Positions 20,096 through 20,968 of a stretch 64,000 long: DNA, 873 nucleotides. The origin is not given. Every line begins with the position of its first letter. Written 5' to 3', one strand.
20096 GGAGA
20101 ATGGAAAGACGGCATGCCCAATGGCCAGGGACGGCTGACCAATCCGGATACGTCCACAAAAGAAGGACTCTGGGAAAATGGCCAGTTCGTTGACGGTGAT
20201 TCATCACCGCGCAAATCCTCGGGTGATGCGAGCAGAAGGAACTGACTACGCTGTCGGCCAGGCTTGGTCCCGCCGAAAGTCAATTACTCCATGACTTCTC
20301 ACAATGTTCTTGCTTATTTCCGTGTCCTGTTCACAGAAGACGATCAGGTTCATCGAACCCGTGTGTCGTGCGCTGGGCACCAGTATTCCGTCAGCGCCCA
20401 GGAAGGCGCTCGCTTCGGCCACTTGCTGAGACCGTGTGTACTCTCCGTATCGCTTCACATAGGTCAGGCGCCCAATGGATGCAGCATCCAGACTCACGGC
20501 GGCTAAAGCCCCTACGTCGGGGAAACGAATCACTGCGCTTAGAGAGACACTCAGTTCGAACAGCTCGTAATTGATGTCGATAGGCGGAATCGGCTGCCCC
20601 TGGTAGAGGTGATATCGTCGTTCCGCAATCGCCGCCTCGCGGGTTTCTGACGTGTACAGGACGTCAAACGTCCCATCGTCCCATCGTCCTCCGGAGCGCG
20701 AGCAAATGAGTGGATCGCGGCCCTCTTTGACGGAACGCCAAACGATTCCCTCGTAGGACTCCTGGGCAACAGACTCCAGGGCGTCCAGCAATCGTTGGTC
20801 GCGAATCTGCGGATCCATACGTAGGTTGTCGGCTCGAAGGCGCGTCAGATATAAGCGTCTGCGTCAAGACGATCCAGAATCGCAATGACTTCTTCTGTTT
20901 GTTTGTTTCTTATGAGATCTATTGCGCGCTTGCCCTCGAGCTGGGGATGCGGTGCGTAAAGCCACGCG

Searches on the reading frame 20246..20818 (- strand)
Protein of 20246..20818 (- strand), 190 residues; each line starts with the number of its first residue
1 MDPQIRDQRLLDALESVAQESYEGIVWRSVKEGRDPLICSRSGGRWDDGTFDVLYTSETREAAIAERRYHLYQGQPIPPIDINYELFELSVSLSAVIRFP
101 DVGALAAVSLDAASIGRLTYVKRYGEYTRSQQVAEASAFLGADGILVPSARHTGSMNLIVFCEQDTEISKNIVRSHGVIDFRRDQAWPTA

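Call 29: search_protein_families(library=pfam, proteins=[window:20246-20818:-], max_evalue=0.001)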
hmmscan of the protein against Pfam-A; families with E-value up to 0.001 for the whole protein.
window:20246-20818:- (190 aa): 1 family
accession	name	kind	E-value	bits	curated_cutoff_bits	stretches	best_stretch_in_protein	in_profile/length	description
PF08808.17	RES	-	1.8e-20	74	23.2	1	41-173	22-147/157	RES domain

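Call 48: search_protein_families(library=padloc, proteins=[window:20246-20818:-], max_evalue=0.001)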
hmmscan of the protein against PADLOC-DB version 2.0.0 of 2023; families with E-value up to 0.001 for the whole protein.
window:20246-20818:- (190 aa): 0 families
